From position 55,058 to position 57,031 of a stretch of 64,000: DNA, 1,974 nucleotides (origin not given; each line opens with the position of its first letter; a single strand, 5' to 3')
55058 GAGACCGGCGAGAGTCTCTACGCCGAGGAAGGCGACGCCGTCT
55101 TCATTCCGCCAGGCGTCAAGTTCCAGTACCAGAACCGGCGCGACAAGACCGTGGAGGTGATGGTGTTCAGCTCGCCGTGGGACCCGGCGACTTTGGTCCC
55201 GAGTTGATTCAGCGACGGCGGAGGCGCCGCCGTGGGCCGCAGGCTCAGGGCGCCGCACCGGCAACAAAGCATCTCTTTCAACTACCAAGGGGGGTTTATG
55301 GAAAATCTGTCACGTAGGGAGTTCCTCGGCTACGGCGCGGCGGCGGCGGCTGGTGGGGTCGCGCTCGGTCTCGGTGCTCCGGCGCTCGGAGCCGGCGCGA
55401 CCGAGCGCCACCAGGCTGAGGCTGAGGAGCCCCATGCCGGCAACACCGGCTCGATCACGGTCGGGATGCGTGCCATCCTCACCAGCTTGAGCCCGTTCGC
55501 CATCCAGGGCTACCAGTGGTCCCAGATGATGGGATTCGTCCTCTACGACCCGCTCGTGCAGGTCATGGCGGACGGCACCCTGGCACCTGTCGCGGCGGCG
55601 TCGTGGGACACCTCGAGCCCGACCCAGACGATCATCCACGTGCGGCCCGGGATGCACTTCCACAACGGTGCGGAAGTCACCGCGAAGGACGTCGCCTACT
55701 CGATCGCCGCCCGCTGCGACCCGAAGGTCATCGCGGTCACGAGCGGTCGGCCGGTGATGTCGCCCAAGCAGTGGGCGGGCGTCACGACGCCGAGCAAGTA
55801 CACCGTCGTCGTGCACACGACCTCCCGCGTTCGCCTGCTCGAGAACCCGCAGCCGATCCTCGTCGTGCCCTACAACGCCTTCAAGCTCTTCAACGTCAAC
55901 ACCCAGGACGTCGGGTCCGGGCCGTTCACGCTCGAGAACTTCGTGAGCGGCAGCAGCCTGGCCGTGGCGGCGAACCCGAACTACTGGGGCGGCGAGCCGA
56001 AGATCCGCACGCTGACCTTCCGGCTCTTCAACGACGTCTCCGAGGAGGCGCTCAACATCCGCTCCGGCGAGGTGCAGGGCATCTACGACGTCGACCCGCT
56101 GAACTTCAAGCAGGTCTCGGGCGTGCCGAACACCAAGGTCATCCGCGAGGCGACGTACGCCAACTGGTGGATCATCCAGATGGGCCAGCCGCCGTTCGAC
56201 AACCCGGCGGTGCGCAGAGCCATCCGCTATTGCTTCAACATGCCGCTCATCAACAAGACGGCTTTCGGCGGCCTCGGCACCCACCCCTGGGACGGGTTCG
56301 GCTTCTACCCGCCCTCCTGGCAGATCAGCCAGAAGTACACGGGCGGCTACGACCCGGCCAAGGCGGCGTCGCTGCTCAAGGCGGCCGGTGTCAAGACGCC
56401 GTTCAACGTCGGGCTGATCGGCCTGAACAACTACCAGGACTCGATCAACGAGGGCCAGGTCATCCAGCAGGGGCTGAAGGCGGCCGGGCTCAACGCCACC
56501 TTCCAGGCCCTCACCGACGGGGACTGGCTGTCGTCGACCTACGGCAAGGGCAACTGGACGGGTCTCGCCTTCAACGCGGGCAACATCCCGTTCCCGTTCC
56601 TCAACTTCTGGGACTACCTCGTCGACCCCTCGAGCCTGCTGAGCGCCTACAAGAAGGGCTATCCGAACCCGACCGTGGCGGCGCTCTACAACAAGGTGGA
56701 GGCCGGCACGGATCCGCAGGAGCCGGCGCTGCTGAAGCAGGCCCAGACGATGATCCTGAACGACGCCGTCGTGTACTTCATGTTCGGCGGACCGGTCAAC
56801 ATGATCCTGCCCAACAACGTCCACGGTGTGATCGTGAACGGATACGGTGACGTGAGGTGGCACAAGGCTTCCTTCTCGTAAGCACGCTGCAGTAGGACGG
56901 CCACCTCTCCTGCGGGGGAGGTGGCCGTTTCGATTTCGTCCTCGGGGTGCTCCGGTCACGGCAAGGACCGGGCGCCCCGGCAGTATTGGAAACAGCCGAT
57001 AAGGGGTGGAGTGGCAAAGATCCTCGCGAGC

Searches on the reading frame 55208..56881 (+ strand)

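Call 57: search_protein_families(library=pfam, proteins=[window:55208-56881:+], max_evalue=0.001)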
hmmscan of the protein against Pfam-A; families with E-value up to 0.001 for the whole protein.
window:55208-56881:+ (557 aa): 1 family
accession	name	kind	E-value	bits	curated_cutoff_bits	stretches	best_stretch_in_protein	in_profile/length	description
PF00496.27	SBP_bac_5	-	9.5e-58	196.5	32.4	1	125-472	2-361/368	Bacterial extracellular solute-binding proteins, family 5 Middle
